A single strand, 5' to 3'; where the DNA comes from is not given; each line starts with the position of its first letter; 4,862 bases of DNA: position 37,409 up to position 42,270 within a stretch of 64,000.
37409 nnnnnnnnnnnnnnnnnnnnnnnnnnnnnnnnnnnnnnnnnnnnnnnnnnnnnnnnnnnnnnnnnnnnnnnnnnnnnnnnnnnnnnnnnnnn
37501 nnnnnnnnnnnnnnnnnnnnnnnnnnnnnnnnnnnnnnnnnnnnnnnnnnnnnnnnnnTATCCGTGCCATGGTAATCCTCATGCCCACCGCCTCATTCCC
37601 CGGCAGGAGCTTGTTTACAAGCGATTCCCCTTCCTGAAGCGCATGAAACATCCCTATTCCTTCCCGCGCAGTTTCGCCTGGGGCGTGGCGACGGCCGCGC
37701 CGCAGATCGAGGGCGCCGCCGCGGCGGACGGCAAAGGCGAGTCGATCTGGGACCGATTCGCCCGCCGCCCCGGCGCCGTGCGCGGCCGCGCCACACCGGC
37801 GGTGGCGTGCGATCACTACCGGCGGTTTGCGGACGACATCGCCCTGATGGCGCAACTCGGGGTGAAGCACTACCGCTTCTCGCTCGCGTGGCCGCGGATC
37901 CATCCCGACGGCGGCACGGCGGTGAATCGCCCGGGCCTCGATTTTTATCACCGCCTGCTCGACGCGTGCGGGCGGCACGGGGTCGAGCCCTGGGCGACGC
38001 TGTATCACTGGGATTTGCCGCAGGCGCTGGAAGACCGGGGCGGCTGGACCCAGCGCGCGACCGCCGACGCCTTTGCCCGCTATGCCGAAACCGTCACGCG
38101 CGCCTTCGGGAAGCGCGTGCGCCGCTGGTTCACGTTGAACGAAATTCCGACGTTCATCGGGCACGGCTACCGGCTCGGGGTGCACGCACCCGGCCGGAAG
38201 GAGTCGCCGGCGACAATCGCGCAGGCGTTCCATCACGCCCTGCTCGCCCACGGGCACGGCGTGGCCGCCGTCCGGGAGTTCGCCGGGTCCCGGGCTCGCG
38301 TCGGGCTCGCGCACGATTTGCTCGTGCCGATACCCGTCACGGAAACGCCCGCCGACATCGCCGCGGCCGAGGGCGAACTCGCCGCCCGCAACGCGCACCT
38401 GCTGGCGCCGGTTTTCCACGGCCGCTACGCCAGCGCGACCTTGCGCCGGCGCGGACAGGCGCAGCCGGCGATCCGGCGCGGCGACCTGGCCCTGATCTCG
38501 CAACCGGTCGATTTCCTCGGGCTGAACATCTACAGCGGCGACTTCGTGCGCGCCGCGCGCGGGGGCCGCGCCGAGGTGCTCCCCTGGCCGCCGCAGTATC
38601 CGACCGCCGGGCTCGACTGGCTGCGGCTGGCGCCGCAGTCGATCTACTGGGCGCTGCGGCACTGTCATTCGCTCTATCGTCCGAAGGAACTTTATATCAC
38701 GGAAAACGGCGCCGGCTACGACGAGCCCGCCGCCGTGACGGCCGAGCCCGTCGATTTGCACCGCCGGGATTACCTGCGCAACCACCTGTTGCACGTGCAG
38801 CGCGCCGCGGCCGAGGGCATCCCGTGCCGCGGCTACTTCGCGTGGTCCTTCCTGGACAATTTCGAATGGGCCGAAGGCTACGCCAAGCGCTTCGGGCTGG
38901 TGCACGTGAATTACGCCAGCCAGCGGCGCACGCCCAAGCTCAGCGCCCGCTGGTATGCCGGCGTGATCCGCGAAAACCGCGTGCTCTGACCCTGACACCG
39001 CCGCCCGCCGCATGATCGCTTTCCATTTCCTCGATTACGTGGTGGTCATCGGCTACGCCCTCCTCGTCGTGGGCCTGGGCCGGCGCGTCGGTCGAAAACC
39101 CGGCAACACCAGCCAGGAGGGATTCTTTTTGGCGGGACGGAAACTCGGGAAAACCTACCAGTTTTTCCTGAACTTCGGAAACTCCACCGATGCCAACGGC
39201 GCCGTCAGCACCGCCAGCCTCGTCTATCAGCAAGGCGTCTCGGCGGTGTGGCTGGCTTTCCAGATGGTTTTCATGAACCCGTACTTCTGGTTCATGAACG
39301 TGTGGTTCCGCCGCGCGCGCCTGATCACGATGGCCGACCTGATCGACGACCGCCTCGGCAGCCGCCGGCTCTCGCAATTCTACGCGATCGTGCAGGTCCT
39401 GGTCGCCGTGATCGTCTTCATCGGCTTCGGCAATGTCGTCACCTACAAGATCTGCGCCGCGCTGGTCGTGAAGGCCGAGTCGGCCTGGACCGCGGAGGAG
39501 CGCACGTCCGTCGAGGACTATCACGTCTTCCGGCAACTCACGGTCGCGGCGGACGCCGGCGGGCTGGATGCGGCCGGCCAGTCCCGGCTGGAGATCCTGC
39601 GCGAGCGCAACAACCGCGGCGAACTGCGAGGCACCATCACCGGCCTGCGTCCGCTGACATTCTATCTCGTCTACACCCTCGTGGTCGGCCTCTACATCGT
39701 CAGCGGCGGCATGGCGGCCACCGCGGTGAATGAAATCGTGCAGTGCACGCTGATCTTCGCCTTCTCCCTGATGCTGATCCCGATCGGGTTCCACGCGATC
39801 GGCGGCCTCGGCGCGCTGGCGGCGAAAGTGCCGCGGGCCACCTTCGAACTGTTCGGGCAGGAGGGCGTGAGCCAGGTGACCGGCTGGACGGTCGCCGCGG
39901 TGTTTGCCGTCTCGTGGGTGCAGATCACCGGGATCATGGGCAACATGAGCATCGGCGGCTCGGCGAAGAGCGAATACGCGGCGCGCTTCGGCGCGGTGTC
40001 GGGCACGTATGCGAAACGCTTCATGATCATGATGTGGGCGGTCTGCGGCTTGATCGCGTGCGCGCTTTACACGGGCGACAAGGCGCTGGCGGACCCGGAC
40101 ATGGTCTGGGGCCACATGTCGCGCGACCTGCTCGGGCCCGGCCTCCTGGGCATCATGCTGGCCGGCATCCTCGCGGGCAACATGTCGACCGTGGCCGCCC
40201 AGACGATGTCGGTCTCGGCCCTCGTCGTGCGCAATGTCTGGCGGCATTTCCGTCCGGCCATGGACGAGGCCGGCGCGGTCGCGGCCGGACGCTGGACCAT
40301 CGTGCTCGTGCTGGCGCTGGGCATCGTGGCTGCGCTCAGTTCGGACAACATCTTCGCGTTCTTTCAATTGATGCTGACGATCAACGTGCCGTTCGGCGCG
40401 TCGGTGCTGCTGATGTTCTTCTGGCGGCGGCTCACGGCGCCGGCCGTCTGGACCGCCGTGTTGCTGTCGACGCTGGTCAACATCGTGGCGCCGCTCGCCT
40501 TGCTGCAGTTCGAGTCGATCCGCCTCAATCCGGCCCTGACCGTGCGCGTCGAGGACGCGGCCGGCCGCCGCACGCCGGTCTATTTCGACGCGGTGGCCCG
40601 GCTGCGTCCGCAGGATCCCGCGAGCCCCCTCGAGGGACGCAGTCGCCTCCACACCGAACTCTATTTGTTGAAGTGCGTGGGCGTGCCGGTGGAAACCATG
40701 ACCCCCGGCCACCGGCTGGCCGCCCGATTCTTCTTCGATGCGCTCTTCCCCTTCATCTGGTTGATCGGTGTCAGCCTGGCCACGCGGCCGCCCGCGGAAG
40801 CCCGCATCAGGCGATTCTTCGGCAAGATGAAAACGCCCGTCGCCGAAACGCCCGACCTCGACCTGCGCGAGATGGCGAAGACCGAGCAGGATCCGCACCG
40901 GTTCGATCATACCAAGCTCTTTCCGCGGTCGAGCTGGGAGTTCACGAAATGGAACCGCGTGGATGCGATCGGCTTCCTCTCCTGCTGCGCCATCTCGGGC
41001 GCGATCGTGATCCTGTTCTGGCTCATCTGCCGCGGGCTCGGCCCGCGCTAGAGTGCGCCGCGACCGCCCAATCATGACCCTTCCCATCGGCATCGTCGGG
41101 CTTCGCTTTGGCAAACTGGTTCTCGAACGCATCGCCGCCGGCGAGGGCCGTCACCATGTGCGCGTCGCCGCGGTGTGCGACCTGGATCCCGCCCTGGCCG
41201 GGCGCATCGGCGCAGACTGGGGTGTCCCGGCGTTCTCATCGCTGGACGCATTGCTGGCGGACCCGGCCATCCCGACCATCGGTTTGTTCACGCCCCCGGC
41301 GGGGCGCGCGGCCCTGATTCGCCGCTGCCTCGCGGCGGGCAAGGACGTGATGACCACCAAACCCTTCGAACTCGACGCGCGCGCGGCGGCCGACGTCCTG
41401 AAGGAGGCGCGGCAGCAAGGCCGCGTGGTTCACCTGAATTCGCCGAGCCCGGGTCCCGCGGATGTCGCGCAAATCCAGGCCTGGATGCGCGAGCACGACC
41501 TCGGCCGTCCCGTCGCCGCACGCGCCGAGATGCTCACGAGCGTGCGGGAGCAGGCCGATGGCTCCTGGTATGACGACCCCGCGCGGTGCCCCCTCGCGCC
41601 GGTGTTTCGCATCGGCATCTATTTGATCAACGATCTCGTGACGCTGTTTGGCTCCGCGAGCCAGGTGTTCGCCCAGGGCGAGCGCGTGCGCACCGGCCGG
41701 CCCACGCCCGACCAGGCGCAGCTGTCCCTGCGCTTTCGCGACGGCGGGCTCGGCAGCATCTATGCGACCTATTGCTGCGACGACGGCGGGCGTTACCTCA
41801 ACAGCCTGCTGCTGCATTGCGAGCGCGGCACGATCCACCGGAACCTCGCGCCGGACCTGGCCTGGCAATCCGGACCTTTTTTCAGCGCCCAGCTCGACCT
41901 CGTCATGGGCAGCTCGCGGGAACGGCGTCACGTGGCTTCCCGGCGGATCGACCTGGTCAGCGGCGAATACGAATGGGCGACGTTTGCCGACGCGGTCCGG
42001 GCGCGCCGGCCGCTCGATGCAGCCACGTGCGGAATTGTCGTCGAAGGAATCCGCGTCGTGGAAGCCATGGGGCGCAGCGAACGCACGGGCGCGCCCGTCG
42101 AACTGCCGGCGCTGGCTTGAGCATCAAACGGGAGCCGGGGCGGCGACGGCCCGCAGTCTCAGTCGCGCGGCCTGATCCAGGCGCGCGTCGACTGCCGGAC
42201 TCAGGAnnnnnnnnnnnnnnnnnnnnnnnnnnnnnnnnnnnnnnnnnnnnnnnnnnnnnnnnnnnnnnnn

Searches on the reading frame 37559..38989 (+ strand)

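Call 13: search_protein_families(library=pfam, proteins=[window:37559-38989:+], max_evalue=0.001)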
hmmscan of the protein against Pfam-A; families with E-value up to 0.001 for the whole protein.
window:37559-38989:+ (476 aa): 1 family
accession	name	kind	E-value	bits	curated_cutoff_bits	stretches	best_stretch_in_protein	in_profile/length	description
PF00232.24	Glyco_hydro_1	-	5.2e-140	467.3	22.6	1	34-474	4-452/453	Glycosyl hydrolase family 1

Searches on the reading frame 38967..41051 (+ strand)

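Call 37: search_protein_families(library=pfam, proteins=[window:38967-41051:+], max_evalue=0.001)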
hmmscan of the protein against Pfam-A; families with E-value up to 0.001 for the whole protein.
window:38967-41051:+ (694 aa): 1 family
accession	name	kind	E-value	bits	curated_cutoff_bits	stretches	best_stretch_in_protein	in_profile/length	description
PF00474.23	SSF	-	8.5e-25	87.9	22.8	2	234-492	125-397/406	Sodium:solute symporter family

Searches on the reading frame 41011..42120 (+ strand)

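Call 37: search_protein_families(library=pfam, proteins=[window:41011-42120:+], max_evalue=0.001)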
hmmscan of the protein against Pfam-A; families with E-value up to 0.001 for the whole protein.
window:41011-42120:+ (369 aa): 3 families
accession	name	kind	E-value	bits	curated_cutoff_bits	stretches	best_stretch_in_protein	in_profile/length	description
PF22725.1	GFO_IDH_MocA_C3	-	3.1e-15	56.7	27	1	153-275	2-123/124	GFO/IDH/MocA C-terminal domain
PF01408.29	GFO_IDH_MocA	-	1.6e-14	55.1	24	1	26-143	3-119/120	Oxidoreductase family, NAD-binding Rossmann fold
PF02894.22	GFO_IDH_MocA_C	-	4.4e-07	30.3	22.9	1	161-365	6-218/218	Oxidoreductase family, C-terminal alpha/beta domain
